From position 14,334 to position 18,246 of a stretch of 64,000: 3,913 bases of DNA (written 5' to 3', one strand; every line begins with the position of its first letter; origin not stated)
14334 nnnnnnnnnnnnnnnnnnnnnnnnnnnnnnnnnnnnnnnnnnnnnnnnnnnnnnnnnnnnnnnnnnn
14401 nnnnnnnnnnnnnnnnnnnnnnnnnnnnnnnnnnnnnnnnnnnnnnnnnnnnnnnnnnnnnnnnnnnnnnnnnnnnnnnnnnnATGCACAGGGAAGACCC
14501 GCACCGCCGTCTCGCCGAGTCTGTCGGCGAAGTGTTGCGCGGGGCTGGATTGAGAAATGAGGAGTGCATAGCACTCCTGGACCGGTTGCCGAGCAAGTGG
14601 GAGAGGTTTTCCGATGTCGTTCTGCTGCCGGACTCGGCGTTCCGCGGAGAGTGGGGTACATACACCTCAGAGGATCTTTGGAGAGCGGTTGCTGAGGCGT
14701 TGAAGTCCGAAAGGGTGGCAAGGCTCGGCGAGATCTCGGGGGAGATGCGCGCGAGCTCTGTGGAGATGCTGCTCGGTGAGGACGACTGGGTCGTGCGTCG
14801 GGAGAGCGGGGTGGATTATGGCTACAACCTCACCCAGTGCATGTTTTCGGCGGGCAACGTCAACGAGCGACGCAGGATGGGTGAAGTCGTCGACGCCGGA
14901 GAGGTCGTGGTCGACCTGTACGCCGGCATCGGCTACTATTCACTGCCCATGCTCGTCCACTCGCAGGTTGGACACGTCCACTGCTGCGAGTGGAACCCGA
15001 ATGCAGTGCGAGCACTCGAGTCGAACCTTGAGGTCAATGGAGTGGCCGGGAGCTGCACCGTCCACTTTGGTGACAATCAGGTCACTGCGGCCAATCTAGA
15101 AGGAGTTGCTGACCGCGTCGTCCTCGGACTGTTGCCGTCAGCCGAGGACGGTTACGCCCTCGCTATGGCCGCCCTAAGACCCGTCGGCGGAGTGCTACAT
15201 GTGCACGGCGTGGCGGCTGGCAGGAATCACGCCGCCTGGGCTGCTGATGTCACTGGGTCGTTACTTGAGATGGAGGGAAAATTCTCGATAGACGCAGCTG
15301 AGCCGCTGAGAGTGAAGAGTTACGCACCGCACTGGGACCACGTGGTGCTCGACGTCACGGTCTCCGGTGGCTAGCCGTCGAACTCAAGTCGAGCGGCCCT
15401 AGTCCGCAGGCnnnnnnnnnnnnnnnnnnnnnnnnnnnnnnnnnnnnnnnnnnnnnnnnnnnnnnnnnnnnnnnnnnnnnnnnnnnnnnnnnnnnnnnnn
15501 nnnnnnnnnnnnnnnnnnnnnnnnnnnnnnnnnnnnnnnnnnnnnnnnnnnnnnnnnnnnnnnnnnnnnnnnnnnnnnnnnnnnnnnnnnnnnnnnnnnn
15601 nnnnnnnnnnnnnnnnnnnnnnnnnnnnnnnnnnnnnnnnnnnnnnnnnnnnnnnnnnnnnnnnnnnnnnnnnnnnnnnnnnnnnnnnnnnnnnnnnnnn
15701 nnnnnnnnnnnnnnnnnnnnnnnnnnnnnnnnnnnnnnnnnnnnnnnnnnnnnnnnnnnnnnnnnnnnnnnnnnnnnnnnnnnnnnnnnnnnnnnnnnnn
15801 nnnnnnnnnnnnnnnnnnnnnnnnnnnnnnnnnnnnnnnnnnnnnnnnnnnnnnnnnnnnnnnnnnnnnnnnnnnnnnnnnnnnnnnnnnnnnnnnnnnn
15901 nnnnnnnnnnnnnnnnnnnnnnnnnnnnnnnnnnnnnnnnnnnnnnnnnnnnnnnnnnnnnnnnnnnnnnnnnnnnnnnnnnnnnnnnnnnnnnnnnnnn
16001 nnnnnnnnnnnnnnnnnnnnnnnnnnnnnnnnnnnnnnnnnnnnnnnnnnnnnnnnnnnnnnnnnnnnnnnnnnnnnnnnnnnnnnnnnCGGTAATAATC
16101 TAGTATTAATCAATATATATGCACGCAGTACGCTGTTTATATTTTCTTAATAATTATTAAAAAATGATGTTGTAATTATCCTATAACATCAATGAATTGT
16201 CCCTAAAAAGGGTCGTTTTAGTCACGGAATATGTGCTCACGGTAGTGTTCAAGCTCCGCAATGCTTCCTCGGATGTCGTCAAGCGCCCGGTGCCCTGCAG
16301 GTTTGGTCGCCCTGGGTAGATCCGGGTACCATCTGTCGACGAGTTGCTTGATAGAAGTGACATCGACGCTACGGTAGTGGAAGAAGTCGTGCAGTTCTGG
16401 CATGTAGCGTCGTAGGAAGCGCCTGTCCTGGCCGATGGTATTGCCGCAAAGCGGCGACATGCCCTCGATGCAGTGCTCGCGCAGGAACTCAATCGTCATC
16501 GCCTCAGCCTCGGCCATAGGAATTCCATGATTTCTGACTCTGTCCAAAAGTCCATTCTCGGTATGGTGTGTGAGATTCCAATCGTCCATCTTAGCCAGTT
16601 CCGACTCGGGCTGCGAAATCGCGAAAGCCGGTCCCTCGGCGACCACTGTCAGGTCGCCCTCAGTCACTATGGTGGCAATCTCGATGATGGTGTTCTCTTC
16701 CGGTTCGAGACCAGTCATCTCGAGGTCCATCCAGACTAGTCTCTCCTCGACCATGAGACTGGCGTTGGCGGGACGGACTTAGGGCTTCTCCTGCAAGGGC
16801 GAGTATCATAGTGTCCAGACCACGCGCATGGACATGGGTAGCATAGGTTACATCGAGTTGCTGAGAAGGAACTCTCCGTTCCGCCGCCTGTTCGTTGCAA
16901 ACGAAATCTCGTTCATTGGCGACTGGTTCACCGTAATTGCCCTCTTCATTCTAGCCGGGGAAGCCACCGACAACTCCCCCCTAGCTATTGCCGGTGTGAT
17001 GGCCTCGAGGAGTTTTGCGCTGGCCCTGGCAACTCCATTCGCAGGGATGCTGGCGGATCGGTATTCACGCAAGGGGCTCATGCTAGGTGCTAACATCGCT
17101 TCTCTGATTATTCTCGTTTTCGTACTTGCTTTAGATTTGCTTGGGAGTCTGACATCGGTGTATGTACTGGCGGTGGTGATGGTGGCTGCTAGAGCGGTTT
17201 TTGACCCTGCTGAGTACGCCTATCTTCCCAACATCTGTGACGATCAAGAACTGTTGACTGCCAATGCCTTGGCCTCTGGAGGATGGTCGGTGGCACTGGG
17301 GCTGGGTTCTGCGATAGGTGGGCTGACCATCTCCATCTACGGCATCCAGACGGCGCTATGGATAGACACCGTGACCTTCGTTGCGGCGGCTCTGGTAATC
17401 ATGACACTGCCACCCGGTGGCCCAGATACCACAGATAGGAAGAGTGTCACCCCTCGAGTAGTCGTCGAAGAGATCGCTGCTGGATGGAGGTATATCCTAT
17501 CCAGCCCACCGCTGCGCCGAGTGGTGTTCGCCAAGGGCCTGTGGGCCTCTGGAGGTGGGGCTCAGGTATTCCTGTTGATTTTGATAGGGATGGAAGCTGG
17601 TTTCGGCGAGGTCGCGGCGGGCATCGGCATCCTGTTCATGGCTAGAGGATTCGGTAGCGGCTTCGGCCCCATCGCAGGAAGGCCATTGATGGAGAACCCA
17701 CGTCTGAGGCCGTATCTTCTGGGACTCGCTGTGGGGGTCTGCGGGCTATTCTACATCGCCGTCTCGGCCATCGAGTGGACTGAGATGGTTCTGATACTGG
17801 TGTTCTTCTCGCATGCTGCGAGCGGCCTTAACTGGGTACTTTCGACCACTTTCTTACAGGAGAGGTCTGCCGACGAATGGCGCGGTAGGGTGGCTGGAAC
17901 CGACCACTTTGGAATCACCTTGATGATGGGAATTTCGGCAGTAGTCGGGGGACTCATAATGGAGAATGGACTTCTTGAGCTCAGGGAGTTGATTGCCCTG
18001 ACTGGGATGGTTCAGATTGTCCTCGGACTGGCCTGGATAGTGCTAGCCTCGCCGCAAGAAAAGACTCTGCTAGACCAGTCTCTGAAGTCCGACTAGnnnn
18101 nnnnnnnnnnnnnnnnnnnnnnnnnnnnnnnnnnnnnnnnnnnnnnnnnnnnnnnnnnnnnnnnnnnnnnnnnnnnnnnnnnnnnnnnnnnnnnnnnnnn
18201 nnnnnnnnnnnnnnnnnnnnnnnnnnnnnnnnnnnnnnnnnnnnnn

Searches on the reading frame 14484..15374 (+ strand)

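Call 60: search_protein_families(library=pfam, proteins=[window:14484-15374:+], max_evalue=0.0001)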
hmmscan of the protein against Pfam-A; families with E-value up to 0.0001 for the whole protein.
window:14484-15374:+ (296 aa): 3 families
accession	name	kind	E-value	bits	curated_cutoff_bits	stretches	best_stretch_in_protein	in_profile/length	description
PF02475.24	TRM5-TYW2_MTfase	-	4.5e-30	105.2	28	1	104-245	2-140/164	TRM5/TYW2 methyltransferase domain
PF25133.1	TYW2_N_2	-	7.6e-11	42.4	27.7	1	30-100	12-78/79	TYW2 N-terminal domain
PF05175.20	MTS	-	2.2e-05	24.6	23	1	139-197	32-89/170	Methyltransferase small domain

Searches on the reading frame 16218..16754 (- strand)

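Call 60: search_protein_families(library=pfam, proteins=[window:16218-16754:-], max_evalue=0.0001)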
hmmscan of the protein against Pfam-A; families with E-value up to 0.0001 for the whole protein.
window:16218-16754:- (178 aa): 1 family
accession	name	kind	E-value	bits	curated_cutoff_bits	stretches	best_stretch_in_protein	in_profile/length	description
PF00929.31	RNase_T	-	4.8e-29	102.4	24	1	7-167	1-163/164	Exonuclease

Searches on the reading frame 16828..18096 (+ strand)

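Call 60: search_protein_families(library=pfam, proteins=[window:16828-18096:+], max_evalue=0.0001)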
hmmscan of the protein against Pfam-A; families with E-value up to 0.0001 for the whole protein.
window:16828-18096:+ (422 aa): 2 families
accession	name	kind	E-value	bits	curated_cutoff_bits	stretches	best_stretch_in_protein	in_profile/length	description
PF07690.21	MFS_1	-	3.7e-34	118.6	33.4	2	23-369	3-345/347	Major Facilitator Superfamily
PF05977.19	MFS_3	-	7.6e-21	74.6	27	1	14-344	8-329/524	Transmembrane secretion effector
